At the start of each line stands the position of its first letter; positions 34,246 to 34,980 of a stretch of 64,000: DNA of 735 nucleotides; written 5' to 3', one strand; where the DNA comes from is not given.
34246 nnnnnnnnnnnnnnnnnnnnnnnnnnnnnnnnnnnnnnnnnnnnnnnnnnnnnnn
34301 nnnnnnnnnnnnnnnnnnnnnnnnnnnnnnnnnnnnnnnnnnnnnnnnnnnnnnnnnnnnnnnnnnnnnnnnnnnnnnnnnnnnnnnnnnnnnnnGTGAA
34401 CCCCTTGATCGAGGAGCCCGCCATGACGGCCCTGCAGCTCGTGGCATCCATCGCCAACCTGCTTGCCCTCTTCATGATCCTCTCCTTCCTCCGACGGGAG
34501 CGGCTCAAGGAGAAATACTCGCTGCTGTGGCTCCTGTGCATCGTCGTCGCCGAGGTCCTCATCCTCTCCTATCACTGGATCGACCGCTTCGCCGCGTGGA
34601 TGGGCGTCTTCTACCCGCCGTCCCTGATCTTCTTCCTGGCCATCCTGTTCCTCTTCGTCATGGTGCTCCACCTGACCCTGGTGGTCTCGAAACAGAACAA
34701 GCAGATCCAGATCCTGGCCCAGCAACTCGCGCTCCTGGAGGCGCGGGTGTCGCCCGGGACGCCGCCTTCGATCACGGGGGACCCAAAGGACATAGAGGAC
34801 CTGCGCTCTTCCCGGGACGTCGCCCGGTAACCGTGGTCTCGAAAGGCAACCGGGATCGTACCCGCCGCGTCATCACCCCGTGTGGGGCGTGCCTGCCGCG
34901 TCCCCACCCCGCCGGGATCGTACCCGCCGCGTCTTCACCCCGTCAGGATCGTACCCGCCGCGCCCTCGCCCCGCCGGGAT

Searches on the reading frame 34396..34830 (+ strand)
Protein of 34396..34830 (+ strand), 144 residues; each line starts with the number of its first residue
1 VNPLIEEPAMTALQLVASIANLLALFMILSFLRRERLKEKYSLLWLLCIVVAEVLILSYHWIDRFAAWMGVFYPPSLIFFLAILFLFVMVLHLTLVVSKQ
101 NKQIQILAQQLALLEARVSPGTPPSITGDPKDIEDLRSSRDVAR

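Call 19: search_protein_families(library=pfam, proteins=[window:34396-34830:+])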
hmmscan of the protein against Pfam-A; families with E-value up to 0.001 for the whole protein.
window:34396-34830:+ (144 aa): 1 family
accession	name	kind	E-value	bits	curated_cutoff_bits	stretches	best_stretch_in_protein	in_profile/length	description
PF10066.14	DUF2304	-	8.3e-24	84.3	25.5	1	13-116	2-105/106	Uncharacterized conserved protein (DUF2304)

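Call 49: find_homologous_proteins(query=window:34396-34830:+, max_evalue=1e-10)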
Query window:34396-34830:+ (144 aa): 49 proteins with E <= 1e-10 among 142 candidates.
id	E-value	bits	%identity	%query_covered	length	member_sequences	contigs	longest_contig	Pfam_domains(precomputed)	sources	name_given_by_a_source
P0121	1.4e-78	279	100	94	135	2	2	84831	PF10066.15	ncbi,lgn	-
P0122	5.7e-61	222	89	84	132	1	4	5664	PF10066.15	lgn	-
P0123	1.4e-43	166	70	84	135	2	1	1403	PF10066.15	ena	-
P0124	1.3e-42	163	76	72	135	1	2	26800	PF10066.15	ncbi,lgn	-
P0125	1.0e-34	138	74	63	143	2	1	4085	PF10066.15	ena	-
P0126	6.2e-34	135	59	74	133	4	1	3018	PF10066.15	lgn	-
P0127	1.4e-30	124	56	79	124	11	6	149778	PF10066.15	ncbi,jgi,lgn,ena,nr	ncbi:MAG TPA: DUF2304 domain-containing protein [Acidobacteriota bacterium]|nr:DUF2304 domain-contai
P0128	1.9e-30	124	55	81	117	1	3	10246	PF10066.15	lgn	-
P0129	3.2e-30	123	59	77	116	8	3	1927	PF10066.15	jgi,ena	-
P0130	7.0e-29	119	59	74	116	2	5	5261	PF10066.15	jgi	jgi:hypothetical protein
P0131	2.9e-17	81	40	85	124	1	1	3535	PF10066.15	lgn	-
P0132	6.0e-17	80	39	88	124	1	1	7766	PF10066.15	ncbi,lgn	-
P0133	7.8e-17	80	37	87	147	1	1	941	PF10066.15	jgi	-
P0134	2.1e-16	78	44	73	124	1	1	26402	PF10066.15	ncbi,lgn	-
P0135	2.2e-16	78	46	73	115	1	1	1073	PF10066.15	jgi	jgi:hypothetical protein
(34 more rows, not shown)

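Call 50: find_encoding_contigs(protein=P0121, flank=10000, max_places=4)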
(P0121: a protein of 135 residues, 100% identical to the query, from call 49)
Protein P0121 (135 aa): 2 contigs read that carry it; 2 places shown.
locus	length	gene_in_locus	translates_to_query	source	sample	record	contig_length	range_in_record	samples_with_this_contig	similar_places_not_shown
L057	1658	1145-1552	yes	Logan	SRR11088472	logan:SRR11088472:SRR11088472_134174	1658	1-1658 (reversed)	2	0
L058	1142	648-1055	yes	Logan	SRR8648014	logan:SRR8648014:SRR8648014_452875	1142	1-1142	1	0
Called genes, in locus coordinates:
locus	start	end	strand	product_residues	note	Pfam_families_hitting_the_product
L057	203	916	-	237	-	PF00149:Metallophos (weak)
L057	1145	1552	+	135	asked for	PF10066:DUF2304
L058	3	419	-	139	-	?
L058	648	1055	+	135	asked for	PF10066:DUF2304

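Call 51: find_encoding_contigs(protein=P0122, flank=10000, max_places=6)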
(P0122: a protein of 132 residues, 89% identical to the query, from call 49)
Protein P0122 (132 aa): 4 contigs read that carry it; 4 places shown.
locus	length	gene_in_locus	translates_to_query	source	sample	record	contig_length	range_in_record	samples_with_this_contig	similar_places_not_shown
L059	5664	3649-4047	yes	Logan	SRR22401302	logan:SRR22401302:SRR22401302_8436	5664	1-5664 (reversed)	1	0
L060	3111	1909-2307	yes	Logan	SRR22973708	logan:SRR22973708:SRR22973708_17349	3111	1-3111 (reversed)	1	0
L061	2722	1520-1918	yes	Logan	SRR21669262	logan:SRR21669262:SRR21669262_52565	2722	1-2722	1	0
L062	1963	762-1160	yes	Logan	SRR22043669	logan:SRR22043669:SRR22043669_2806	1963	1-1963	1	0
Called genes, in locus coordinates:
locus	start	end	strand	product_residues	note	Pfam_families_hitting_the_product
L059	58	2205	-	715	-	PF01145:Band_7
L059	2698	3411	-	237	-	PF00149:Metallophos (weak)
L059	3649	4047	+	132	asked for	PF10066:DUF2304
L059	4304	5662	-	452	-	?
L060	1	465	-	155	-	?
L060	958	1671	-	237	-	PF00149:Metallophos (weak)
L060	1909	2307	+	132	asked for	PF10066:DUF2304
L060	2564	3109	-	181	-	?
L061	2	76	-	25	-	?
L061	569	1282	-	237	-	PF00149:Metallophos (weak)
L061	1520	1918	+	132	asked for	PF10066:DUF2304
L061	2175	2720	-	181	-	?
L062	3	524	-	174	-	?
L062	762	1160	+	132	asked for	PF10066:DUF2304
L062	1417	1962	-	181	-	?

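Call 52: find_encoding_contigs(protein=P0124, flank=10000, max_places=4)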
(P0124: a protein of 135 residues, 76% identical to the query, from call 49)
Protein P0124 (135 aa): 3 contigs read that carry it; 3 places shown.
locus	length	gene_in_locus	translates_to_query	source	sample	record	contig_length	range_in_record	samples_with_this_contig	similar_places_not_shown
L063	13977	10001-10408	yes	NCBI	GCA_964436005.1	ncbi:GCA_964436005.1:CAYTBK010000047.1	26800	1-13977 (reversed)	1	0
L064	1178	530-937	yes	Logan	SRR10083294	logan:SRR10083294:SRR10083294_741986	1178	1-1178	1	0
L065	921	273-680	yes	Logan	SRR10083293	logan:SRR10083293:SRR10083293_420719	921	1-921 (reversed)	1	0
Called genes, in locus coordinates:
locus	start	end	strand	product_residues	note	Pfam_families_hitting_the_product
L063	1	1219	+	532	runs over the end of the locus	PF07719:TPR_2 (faint), PF07721:TPR_4 (faint), PF12895:ANAPC3 (faint), PF13174:TPR_6 (faint), PF13176:TPR_7 (faint), PF14559:TPR_19 (weak), PF00515:TPR_1 (weak), PF14559:TPR_19 (weak), +11 more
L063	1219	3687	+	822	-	PF17764:PriA_3primeBD, PF00270:DEAD, PF04851:ResIII, PF18319:Zn_ribbon_PriA, PF00271:Helicase_C (weak), PF18074:PriA_C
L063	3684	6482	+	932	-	PF13567:DUF4131 (weak), PF03772:Competence, PF00753:Lactamase_B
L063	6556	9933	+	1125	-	PF16697:Yop-YscD_cpl, PF00498:FHA, PF00027:cNMP_binding, PF00158:Sigma54_activat, PF25601:AAA_lid_14, PF12801:Fer4_5 (weak)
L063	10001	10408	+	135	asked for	PF10066:DUF2304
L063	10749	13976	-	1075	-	?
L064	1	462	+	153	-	?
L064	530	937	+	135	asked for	PF10066:DUF2304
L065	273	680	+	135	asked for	PF10066:DUF2304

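Call 58: list_cluster_members(proteins=[P0121, P0124, P0003])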
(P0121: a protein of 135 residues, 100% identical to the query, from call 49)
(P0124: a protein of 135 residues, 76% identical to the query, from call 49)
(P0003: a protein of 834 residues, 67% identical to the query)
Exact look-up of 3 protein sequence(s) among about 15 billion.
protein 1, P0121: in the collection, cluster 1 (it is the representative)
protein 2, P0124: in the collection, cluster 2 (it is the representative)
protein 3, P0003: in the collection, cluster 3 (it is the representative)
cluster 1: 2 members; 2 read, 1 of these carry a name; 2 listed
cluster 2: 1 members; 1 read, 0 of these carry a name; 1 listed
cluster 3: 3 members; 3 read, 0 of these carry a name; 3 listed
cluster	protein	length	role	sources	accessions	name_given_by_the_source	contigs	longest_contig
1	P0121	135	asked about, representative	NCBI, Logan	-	-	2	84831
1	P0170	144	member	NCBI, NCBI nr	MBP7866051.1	MAG: DUF2304 domain-containing protein [Acidobacteria bacterium] | DUF2304 domain-containing protein [Acidobacteriota bacterium]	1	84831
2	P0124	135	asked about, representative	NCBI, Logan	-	-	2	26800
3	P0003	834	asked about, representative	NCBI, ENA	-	-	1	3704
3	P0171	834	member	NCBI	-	-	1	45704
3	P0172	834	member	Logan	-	-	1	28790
